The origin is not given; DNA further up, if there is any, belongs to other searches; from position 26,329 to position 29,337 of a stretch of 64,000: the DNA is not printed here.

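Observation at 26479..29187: Tri-domain AMP-ligase / acyl-carrier / PlsC-type acyltransferase fusion (reverse order relative to E. coli Aas)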

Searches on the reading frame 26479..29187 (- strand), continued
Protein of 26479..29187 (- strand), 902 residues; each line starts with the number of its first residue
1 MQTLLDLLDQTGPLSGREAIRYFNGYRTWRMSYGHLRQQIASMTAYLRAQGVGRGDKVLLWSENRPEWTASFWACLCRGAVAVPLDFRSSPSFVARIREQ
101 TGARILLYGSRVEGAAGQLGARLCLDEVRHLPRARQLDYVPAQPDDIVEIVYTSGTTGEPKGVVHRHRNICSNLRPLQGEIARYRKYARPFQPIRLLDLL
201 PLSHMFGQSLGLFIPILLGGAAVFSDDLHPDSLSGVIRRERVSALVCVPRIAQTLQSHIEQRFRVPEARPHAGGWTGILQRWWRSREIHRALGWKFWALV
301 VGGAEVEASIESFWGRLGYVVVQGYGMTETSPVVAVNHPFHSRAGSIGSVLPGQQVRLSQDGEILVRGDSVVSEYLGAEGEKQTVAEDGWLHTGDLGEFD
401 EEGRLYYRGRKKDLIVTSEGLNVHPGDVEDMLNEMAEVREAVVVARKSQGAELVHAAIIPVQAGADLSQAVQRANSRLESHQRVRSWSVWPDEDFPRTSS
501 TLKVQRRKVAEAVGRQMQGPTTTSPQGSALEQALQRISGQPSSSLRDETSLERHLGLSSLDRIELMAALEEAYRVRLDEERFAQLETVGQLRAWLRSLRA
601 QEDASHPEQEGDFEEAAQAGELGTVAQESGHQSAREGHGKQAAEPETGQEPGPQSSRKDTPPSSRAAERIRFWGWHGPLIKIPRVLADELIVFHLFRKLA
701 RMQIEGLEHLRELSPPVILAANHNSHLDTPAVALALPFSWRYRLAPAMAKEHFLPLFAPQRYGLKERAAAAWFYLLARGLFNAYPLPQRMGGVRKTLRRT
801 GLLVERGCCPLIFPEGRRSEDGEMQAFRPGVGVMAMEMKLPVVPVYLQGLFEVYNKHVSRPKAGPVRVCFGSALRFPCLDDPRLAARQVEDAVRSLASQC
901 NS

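Call 28: find_related_loci(query=A1, collection=genome_contigs, flank=8000)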
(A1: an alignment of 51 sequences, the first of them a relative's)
Query A1 (902 aa) in genome_contigs; peptide patterns used: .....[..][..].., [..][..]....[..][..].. (x = any residue, [..] = any of these).
600 stretches matched a pattern (row limit reached: there are more); 582 encode a relative of the query (tblastn E <= 1e-3); the best 80 are kept; 80 distinct loci.
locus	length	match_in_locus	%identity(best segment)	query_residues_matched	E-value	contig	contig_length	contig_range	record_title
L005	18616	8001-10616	48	1-896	0e+0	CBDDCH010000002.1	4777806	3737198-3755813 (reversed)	MAG: Bryobacterales bacterium isolate cc836ffa-3932-4d0a-8618-ffc7346cf193 genome assembly, contig: contig_2, whole geno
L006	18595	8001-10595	48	1-902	0e+0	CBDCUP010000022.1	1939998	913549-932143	MAG: Acidobacteriota bacterium isolate 16872849-4fb5-44c6-903f-51e044fd3cdf genome assembly, contig: contig_22, whole ge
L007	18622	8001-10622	47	1-896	0e+0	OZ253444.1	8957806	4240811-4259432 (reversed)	MAG: Bryobacterales bacterium isolate 3cac0922-cef3-4e6b-989c-161c3111d54d genome assembly, chromosome: 1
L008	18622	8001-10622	48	1-900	0e+0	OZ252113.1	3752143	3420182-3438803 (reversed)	MAG: Acidobacteriota bacterium isolate 2c58d5ee-68e6-4fab-842c-f2a4eb34635a genome assembly, chromosome: 1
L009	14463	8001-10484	47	1-902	0e+0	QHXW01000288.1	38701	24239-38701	MAG: Acidobacteria bacterium isolate gp3 AA109 14_0903_13_30cm_scaffold_2609910_curated, whole genome shotgun sequence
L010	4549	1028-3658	47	1-897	0e+0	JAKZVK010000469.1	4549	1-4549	MAG: Bryobacterales bacterium isolate Langseth_MAG_00109 Langseth_MAG_00109_000000000469, whole genome shotgun sequence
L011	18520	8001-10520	47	1-896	0e+0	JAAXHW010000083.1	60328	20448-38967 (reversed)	MAG: Candidatus Latescibacterota bacterium isolate Plut_88899 unfiltered_Plut_88899_genomic_contig_950337, whole genome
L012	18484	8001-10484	48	1-876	0e+0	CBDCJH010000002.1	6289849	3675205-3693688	MAG: Acidobacteriota bacterium isolate c5bec7bd-8743-43d4-8d4a-7f4ec31ca422 genome assembly, contig: contig_2, whole gen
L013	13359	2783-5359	46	1-902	0e+0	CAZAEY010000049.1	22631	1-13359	MAG TPA_asm: uncultured Acidobacteriota bacterium isolate SRP217488_co1_173 genome assembly, contig: NODE_1280_length_22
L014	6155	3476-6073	45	1-897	0e+0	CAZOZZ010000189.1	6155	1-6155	MAG TPA_asm: uncultured Solibacteraceae bacterium isolate SRP308112_co1_433 genome assembly, contig: NODE_25612_length_6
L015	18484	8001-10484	48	1-876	0e+0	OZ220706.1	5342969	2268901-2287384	MAG: Acidobacteriota bacterium isolate 3e01828c-349b-4d98-9675-17abf9a03cac genome assembly, chromosome: 1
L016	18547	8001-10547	47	1-899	0e+0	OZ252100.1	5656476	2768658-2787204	MAG: Candidatus Latescibacterota bacterium isolate a405b522-c60e-4cbd-8fa6-7b572aa56bb7 genome assembly, chromosome: 1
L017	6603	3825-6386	44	1-897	0e+0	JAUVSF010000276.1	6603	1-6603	MAG: Acidobacteriota bacterium isolate CSMAG_733 CSMAG_733_k127_614873_length_6603_cov_19.7055, whole genome shotgun seq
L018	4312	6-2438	48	36-897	0e+0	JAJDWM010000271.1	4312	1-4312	MAG: Bryobacterales bacterium isolate jk18x25bins.29 k141_833714, whole genome shotgun sequence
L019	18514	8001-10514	44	1-899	0e+0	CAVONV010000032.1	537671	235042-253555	MAG: uncultured Acidobacteriota bacterium isolate MFD09964.bin.1.111 genome assembly, contig: contig_7978, whole genome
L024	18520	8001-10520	41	2-900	0e+0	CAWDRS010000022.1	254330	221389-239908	MAG: uncultured Acidobacteriota bacterium isolate MFD04850.bin.2.282 genome assembly, contig: contig_77408, whole genome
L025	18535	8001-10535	40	2-895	0e+0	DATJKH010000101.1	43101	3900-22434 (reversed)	MAG TPA_asm: Vicinamibacterales bacterium isolate SMAG_U15588 k141_4551519, whole genome shotgun sequence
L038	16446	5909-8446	39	2-895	0e+0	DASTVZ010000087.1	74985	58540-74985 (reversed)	MAG TPA_asm: Vicinamibacterales bacterium isolate SMAG_U2373 k141_1445626, whole genome shotgun sequence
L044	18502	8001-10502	39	2-899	0e+0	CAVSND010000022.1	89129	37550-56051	MAG: uncultured Acidobacteriota bacterium isolate MFD03975.bin.1.62 genome assembly, contig: contig_53890, whole genome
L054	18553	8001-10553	39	2-896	0e+0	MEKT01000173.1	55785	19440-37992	MAG: Acidobacteria bacterium RIFCSPLOWO2_02_FULL_65_29 rifcsplowo2_02_scaffold_459, whole genome shotgun sequence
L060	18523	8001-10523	40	2-874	0e+0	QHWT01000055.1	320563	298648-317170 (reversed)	MAG: Acidobacteria bacterium isolate gp6 AA36 14_0927_09_20cm_scaffold_135_curated, whole genome shotgun sequence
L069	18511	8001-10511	39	2-896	0e+0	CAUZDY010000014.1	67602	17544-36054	MAG: Vicinamibacteria bacterium isolate CB27_Tmax.49 genome assembly, contig: Ga0310121_10000177, whole genome shotgun s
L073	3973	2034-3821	50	1-597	0e+0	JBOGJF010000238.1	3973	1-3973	MAG: Vicinamibacteria bacterium isolate M3-S_concoct.bin.117_sub k127_3282823, whole genome shotgun sequence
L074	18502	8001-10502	40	2-902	0e+0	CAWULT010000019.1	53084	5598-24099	MAG: uncultured bacterium isolate SRR1514963_concoct_84_1705335390 genome assembly, contig: ERZ11848522.62, whole genome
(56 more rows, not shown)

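Call 32: search_protein_families(library=pfam, proteins=[L054:12681-13829:-, L038:8743-10014:+, L038:2391-3782:+, L044:13757-14767:+, L074:12125-12445:+, L060:5551-6465:-, L025:5922-6605:+, L069:6296-7288:-, L024:6614-7966:-, L012:7405-7938:+], max_evalue=0.0001)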
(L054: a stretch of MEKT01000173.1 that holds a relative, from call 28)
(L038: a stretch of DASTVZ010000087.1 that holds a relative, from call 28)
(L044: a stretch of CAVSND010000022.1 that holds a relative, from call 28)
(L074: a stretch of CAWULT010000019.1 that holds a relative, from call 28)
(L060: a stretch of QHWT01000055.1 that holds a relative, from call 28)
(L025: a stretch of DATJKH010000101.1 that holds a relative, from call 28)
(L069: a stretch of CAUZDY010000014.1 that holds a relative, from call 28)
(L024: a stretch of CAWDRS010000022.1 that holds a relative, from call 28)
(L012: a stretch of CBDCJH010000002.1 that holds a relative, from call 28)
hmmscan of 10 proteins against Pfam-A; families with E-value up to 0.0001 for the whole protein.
L054:12681-13829:- (382 aa): 15 families
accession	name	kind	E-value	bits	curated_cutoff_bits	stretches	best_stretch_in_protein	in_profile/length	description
PF13414.12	TPR_11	-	8.8e-24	83.4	26.8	2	311-352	1-42/42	TPR repeat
PF00515.34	TPR_1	-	7e-23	79.9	27.8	1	305-337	2-34/34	Tetratricopeptide repeat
PF07719.23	TPR_2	-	9.6e-22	75.7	27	1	305-336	2-33/34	Tetratricopeptide repeat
PF13432.12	TPR_16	-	1.9e-17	63.8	32.7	2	275-335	2-62/65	Tetratricopeptide repeat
PF13431.12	TPR_17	-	1.9e-17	62.4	24.4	0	326-358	1-33/34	Tetratricopeptide repeat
PF13181.12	TPR_8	-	6.7e-17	60.6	25.7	1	305-336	2-33/34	Tetratricopeptide repeat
PF14559.12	TPR_19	-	5.8e-11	43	25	1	250-297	5-52/68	Tetratricopeptide repeat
PF13424.12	TPR_12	-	3.5e-10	40.4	30.1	1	305-358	4-65/77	Tetratricopeptide repeat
PF13428.12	TPR_14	-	8.7e-10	38.7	23.5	1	305-345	2-42/44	Tetratricopeptide repeat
PF13176.12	TPR_7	-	1.6e-09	37.5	27.9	1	306-335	1-30/36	Tetratricopeptide repeat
PF13374.12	TPR_10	-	1.8e-08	34.6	27.5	1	309-333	7-31/42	Tetratricopeptide repeat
PF00533.33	BRCT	-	3.1e-06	27.8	21.3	1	11-103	3-75/78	BRCA1 C Terminus (BRCT) domain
PF12895.13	ANAPC3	-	9.9e-06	26.2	27.2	0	251-329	4-81/82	Anaphase-promoting complex, cyclosome, subunit 3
PF07721.20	TPR_4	-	3e-05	24.7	27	0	306-329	3-26/26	Tetratricopeptide repeat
PF13371.12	TPR_9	-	3.5e-05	24.2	35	0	277-339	2-64/73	Tetratricopeptide repeat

L038:8743-10014:+ (423 aa): 3 families
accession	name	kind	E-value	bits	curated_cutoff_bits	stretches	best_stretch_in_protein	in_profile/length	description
PF00270.35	DEAD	-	7.6e-50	169.3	26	1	76-250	1-166/167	DEAD/DEAH box helicase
PF00271.37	Helicase_C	-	1.8e-31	109.1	23.5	1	286-392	2-109/110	Helicase conserved C-terminal domain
PF04851.21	ResIII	-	5.3e-09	36.6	22.5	1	97-245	31-163/164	Type III restriction enzyme, res subunit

L038:2391-3782:+ (463 aa): 3 families
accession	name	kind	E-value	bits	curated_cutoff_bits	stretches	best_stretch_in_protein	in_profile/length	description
PF01743.26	PolyA_pol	-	9.6e-18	65.2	23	1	30-152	2-126/126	Poly A polymerase head domain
PF12627.12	PolyA_pol_RNAbd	-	8.7e-07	29.1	22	1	193-237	19-62/64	Probable RNA and SrmB- binding site of polymerase A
PF01966.28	HD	-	1.9e-05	25.4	22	1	253-349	1-92/116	HD domain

L044:13757-14767:+ (336 aa): 1 family
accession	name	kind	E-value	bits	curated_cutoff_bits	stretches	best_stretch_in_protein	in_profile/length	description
PF02685.22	Glucokinase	-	4.3e-97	325.4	22.1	1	10-334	1-312/314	Glucokinase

L074:12125-12445:+ (106 aa): 0 families

L060:5551-6465:- (304 aa): 5 families
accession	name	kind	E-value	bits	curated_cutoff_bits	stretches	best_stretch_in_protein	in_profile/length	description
PF01370.27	Epimerase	-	1e-15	58.2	20.9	1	3-210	1-232/240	NAD dependent epimerase/dehydratase family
PF13460.12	NAD_binding_10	-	1.2e-10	42.1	27.2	1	7-123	1-115/184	NAD(P)H-binding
PF04321.23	RmlD_sub_bind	-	9.2e-09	35.2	27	1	1-243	1-242/287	RmlD substrate binding domain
PF05368.20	NmrA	-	9.7e-09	35.7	27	1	2-73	4-78/298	NmrA-like family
PF01073.25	3Beta_HSD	-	7.7e-05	22.3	22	0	5-175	2-199/280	3-beta hydroxysteroid dehydrogenase/isomerase family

L025:5922-6605:+ (227 aa): 1 family
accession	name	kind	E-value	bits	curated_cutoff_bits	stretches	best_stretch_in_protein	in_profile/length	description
PF13505.12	OMP_b-brl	-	4.9e-07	30.5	28.7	1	19-200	3-155/175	Outer membrane protein beta-barrel domain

L069:6296-7288:- (330 aa): 1 family
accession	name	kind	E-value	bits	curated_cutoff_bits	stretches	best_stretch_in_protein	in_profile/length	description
PF00291.31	PALP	-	1.1e-75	255.2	35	1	23-307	3-295/295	Pyridoxal-phosphate dependent enzyme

L024:6614-7966:- (450 aa): 0 families

L012:7405-7938:+ (177 aa): 0 families

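Call 36: predict_structure(alignment_id=A1)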
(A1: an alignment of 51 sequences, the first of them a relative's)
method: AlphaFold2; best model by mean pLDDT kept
length: 902 residues; sequences in the alignment: 51
mean_pLDDT: 79.3   pTM: 0.81
mean pLDDT of the five models: 79.3, 77.9, 76.2, 76.1, 75.2
residues with pLDDT >= 90: 329; 70-90: 381; 50-70: 77; < 50: 115
segments of 3 or more residues with pLDDT < 50: 155-157, 159-172, 326-339, 372-385, 609-673
pLDDT, mean of each block of 10 residues (from residue 1): 77 94 92 96 96 89 94 91 85 84 89 61 88 89 61 49 40 58 80 91 81 89 93 93 92 93 84 82 93 92 82 91 58 46 72 79 74 44 53 78 79 75 85 94 85 90 90 89 89 65 74 77 69 86 88 81 87 80 87 90 60 36 30 32 32 33 44 63 91 94 96 93 90 95 91 86 93 90 79 81 92 77 86 90 95 86 95 87 93 94 81
secondary structure, 60 per line:
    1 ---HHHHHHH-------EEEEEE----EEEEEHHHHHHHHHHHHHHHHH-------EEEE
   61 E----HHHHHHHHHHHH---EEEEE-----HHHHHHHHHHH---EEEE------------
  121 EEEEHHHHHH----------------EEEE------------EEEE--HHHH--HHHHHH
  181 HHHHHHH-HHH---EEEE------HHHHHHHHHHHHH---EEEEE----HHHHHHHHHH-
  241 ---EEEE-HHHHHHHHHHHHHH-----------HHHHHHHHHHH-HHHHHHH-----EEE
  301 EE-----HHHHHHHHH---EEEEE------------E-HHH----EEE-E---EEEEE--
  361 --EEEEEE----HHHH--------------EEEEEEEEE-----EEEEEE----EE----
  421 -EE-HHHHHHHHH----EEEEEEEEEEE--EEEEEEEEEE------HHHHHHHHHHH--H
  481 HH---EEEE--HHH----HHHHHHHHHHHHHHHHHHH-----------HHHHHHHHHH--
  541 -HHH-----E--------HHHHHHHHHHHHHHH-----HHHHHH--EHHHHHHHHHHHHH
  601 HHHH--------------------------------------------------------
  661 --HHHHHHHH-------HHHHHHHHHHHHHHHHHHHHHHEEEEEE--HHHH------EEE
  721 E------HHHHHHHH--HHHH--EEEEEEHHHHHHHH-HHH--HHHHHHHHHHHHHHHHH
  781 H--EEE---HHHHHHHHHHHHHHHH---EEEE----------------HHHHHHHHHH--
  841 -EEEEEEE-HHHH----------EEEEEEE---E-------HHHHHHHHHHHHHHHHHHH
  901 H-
elements in order (helices of 4 or more, strands of 3 or more residues): H4-10 E18-23 E28-32 H33-49 E57-61 H66-77 E81-85 H91-101 E105-108 E121-124 H125-130 E147-150 E163-166 H169-172 H175-187 E195-198 H205-217 E221-225 H230-239 E244-247 H249-262 H274-284 H286-292 E298-302 H308-316 E320-324 E346-348 E354-358 E363-368 H373-376 E391-399 E405-410 H425-433 E438-448 E451-460 H467-477 E486-489 H499-517 H529-538 H559-573 H579-584 H588-604 H663-670 H678-699 E700-705 H708-711 E718-721 H728-735 H738-741 E744-749 H750-757 H764-781 E784-786 H790-805 E809-812 H829-838 E842-848 H850-853 E864-870 H882-901

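Call 46: search_dna_similar(query=window:26479-29187:-, collection=plasmids, mode=protein, max_rows=25, max_evalue=1e-10)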
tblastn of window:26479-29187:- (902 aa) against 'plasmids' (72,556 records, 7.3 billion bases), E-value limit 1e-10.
Records with a match: 1459; places in all: 2299; records where one place covers at least 80% of the query: 0.
Best place of each record, by identity: <60% 1459.
By first word of the organism name: Rhizobium 147; Streptomyces 143; Ralstonia 137; Sinorhizobium 86; Rhodococcus 85; Pseudosulfitobacter 80; Agrobacterium 42; Paracoccus 40; Azospirillum 38; Burkholderia 28; and 191 more.
By predicted mobility (MOB-suite, as given by PLSDB): non-mobilizable 910; conjugative 287; mobilizable 262.
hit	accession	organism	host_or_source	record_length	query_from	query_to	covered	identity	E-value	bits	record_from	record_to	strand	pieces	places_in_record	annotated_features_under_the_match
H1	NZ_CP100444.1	Streptomyces rimosus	pure culture,OTC cluster deletion ...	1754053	31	638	67%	28.3%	2e-27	128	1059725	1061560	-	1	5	record has no annotation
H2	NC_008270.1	Rhodococcus jostii RHA1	-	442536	6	597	66%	27.1%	2e-34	150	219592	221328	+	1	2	long-chain fatty acid--CoA ligase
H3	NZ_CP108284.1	Streptomyces atratus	-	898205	27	617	66%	27.1%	4e-26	124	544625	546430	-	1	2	type I polyketide synthase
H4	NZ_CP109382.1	Streptomyces atratus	-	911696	27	617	66%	27.1%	9e-26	122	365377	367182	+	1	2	type I polyketide synthase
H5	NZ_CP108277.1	Streptomyces atratus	-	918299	27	617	66%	27.1%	9e-26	122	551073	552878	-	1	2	type I polyketide synthase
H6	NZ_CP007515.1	Rubrobacter radiotolerans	-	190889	2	592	66%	26.6%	1e-37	161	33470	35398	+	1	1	AMP-binding protein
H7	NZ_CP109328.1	Streptomyces sp. NBC_01591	-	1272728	27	617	66%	26.4%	6e-26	123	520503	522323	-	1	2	none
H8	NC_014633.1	Ilyobacter polytropus DSM 2926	marine mud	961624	26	596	63%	27.3%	5e-50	200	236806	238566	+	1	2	AMP-binding protein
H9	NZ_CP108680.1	Streptomyces sp. NBC_01216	-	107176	7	578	63%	27.2%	5e-26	123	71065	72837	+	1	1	AMP-binding protein | acyl-CoA dehydrogenase family protein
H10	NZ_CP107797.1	Streptomyces sp. NBC_00557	-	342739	28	611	65%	26.4%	2e-13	83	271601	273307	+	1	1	amino acid adenylation domain-containing protein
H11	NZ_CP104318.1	Streptomyces angustmyceticus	whole organism,soil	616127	7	601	66%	25.8%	1e-20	106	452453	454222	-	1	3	type I polyketide synthase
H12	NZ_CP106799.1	Streptomyces sp. HUAS 15-9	microorganism,rhizosphere soil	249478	53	512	51%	33.3%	9e-36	155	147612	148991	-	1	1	AMP-binding protein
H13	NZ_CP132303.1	Shinella sumterensis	Homo sapiens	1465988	24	609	65%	25.9%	2e-17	96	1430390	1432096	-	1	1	none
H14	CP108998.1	Streptomyces sp. NBC_00708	-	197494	53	521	52%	31.8%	5e-34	149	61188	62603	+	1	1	AMP-binding protein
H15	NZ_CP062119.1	Aminobacter sp. SR38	bacterial pure culture,soil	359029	31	601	63%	26.1%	3e-26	124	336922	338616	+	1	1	class I adenylate-forming enzyme family protein | iron-containing alcohol dehydrogenase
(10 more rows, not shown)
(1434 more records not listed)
